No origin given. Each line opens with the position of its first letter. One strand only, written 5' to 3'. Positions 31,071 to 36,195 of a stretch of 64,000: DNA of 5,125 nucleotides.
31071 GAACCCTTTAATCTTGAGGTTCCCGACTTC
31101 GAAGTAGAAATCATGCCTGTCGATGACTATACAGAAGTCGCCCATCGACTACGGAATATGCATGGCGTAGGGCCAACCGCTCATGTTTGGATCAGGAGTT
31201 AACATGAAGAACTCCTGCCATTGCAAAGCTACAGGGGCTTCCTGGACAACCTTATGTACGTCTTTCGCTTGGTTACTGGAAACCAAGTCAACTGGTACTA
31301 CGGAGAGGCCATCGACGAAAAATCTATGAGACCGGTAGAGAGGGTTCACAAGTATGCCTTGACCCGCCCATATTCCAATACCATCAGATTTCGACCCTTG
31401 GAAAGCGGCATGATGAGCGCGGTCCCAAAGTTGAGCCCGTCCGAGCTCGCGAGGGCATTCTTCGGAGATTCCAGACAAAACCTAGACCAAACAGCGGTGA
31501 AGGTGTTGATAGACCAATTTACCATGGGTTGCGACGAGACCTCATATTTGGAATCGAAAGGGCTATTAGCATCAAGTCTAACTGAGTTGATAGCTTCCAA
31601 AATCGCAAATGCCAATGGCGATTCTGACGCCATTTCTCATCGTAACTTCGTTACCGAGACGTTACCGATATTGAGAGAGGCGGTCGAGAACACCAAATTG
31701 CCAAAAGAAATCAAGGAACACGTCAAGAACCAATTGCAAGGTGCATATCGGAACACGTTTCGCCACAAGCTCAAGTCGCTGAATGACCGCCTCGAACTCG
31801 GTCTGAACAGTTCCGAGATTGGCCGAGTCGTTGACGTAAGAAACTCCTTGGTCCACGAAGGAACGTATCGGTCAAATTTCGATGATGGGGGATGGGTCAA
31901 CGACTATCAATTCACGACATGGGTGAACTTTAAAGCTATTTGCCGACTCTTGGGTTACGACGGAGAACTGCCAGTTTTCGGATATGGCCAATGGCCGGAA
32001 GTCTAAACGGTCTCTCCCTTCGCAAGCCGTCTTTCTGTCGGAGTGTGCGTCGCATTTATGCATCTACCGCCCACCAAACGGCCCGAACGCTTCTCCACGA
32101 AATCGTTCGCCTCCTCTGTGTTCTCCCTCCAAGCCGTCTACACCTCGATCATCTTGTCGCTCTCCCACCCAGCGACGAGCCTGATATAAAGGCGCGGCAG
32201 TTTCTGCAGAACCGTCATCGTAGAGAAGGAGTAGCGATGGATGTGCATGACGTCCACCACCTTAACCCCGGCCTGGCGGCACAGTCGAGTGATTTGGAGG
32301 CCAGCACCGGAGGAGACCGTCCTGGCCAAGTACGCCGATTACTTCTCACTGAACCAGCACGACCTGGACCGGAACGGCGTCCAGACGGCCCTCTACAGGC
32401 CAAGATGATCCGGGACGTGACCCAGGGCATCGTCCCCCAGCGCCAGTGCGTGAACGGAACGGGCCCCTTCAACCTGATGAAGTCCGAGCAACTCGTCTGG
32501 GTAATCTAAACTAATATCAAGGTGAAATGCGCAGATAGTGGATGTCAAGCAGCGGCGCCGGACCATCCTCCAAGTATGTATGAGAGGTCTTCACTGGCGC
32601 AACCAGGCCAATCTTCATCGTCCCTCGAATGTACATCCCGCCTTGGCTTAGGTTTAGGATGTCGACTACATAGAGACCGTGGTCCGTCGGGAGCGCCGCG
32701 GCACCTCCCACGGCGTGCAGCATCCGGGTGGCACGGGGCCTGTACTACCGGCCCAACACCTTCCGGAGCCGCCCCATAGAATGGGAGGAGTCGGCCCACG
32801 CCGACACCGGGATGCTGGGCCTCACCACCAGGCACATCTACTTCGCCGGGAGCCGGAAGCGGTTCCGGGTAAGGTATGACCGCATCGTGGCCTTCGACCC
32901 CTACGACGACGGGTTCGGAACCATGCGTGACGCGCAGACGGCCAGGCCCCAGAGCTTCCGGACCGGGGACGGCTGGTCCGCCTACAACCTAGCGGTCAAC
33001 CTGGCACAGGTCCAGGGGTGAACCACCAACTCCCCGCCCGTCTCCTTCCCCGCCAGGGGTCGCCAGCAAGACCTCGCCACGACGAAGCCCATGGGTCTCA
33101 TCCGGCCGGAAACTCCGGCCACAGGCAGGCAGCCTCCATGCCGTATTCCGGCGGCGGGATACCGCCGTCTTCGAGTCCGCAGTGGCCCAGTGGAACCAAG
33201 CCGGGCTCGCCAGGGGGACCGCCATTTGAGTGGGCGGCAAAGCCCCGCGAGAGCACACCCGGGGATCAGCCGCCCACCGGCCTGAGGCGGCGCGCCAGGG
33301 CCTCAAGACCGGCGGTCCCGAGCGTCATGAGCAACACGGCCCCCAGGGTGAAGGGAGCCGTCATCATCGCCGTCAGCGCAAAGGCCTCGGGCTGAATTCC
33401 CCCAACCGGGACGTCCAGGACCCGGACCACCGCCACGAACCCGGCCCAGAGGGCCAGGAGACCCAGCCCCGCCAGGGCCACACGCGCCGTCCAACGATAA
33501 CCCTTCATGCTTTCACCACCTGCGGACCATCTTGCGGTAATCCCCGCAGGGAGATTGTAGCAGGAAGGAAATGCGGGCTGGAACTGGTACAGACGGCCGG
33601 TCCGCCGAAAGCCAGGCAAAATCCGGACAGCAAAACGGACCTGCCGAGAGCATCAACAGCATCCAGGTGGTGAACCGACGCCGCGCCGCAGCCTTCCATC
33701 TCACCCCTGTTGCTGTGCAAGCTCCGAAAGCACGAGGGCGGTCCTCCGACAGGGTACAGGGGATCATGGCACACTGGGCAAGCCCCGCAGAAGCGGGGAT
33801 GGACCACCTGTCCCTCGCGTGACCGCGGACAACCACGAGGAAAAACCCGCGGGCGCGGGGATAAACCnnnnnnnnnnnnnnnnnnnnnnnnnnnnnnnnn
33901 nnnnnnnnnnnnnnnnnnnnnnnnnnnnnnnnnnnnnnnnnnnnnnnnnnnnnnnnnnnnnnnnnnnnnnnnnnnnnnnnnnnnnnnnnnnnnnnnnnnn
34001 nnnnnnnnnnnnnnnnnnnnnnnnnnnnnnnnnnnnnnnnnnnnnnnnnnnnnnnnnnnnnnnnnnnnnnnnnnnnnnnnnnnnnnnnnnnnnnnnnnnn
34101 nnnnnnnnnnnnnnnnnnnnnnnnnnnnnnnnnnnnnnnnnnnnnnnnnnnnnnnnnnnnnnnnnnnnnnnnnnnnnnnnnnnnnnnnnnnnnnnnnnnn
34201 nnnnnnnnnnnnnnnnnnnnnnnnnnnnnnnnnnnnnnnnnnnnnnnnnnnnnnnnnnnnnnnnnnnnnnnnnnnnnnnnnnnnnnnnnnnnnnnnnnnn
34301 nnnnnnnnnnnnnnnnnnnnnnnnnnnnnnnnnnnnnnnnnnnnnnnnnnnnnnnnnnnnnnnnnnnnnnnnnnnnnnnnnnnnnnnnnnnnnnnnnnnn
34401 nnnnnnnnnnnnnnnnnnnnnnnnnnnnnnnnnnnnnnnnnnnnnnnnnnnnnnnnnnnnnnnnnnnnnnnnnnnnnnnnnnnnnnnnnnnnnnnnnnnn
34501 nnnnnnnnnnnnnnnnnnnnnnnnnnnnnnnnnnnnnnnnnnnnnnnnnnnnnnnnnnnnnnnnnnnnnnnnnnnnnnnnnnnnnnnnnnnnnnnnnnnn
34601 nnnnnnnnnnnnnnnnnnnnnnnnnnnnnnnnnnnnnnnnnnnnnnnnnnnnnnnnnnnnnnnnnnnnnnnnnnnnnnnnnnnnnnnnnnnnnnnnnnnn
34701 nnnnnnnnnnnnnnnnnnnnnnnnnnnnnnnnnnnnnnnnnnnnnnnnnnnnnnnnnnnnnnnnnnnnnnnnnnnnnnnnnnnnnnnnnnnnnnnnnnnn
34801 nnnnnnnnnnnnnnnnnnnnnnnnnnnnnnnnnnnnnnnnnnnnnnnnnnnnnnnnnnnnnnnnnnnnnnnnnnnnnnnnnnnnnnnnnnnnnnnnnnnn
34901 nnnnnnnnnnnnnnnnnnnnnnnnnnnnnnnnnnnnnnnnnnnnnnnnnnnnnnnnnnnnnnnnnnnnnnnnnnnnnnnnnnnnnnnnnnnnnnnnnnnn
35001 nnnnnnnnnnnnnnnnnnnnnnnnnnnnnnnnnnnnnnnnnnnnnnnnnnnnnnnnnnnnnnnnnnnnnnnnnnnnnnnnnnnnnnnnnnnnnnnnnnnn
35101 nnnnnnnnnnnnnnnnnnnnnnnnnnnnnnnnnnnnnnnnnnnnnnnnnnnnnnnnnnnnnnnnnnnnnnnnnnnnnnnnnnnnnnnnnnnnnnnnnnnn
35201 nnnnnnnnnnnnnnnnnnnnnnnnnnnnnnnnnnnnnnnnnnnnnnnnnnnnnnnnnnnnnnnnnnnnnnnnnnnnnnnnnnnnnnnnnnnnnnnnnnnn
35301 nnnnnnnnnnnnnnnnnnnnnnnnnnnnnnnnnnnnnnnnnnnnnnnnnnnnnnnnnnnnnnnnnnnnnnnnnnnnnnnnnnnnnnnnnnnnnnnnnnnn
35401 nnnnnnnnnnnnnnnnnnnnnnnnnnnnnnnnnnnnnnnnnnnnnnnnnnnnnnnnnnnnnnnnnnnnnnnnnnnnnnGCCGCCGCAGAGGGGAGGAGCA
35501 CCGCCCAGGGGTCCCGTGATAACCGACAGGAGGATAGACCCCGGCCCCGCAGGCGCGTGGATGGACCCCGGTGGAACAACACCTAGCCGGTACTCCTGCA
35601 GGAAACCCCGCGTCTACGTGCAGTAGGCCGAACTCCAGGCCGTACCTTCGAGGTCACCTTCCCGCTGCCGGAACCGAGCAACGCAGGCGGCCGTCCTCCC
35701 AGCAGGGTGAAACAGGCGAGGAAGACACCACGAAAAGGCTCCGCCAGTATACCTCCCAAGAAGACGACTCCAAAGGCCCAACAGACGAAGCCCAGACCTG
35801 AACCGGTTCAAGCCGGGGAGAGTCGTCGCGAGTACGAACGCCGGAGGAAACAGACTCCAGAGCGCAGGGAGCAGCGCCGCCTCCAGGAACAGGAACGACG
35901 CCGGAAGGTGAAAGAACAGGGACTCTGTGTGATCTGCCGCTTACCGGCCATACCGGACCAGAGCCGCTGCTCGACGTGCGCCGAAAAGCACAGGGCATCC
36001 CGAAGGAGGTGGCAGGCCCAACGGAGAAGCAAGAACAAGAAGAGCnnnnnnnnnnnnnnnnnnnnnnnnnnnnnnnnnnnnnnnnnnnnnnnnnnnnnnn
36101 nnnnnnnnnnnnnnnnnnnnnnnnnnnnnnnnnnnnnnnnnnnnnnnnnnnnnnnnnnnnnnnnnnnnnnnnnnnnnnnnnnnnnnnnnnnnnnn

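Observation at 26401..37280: Paralogous zinc-ribbon + coiled-coil/nuclease-fold gene pair, present twice in direct orientation around a decayed defence-type island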

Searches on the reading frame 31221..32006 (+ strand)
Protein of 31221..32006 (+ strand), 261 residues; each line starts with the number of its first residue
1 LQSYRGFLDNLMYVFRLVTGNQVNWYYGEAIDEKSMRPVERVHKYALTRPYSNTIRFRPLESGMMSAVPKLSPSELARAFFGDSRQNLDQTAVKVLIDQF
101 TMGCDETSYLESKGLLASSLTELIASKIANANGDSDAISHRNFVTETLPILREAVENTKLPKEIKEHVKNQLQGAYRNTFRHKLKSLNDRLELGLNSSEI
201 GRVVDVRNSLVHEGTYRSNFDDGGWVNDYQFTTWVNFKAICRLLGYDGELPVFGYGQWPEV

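Call 5: search_protein_families(library=pfam, max_evalue=1, proteins=[window:31221-32006:+])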
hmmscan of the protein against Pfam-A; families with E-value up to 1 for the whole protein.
window:31221-32006:+ (261 aa): 2 families
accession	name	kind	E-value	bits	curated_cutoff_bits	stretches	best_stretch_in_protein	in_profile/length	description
PF18739.6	HEPN_Apea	-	0.0018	19.1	24.4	1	158-215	35-99/136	Apea-like HEPN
PF18735.6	HEPN_RiboL-PSP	-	0.099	13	28.4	1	165-218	91-166/191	RiboL-PSP-HEPN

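Call 6: search_protein_families(library=ncbifam, max_evalue=1, proteins=[window:31221-32006:+])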
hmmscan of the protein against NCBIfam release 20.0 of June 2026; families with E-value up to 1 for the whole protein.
window:31221-32006:+ (261 aa): 1 family
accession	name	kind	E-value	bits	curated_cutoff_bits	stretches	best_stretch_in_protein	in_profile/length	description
TIGR00763.1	lon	equivalog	0.17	10.3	608.05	1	137-200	189-251/795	endopeptidase La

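Call 8: search_protein_families(library=padloc, max_evalue=1, proteins=[window:31221-32006:+])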
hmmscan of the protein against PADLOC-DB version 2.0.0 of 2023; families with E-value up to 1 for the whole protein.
window:31221-32006:+ (261 aa): 2 families
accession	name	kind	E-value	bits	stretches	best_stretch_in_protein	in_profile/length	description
PDLC02743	PbeC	-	0.0013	15.4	1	168-245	98-174/622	PbeC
PDLC03820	RTasHEPN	-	0.043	12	1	161-212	34-89/148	DRT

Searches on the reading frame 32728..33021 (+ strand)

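Call 5: search_protein_families(library=pfam, max_evalue=1, proteins=[window:32728-33021:+])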
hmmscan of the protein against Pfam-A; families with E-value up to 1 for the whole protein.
window:32728-33021:+ (97 aa): 1 family
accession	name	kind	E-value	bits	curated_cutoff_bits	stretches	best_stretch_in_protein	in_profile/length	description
PF19780.4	DUF6265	-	0.055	14.3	23.8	1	3-52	54-104/116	Domain of unknown function (DUF6265)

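Call 8: search_protein_families(library=padloc, max_evalue=1, proteins=[window:32728-33021:+])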
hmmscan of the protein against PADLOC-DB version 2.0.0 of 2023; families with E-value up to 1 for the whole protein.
window:32728-33021:+ (97 aa): 0 families

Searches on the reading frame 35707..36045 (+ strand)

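Call 5: search_protein_families(library=pfam, max_evalue=1, proteins=[window:35707-36045:+])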
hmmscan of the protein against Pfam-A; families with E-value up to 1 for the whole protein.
seq(113 aa): 1 family
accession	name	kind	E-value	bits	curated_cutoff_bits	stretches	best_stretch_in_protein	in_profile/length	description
PF09889.16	DUF2116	-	0.082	13.3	26.8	1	74-106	6-39/59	Probable treble clef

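Call 6: search_protein_families(library=ncbifam, max_evalue=1, proteins=[window:35707-36045:+])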
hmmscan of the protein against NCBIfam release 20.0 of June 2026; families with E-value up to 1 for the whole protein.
seq(113 aa): 2 families
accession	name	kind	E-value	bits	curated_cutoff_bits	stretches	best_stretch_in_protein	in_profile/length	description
NF052233.1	CphA_assoc_ABC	equivalog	0.18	10.1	880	1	54-106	122-174/766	cyanophycin metabolism-associated ABC transporter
NF009235.0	PRK12585.1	equivalog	0.92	8.7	273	0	28-70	130-171/197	putative monovalent cation/H+ antiporter subunit G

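Call 8: search_protein_families(library=padloc, max_evalue=1, proteins=[window:35707-36045:+])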
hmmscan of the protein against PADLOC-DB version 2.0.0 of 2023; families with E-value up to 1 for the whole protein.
seq(113 aa): 1 family
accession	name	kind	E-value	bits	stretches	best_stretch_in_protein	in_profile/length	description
PDLC01314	Cas10c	-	0.11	9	1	41-106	313-375/785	CAS-III-C; effector_LS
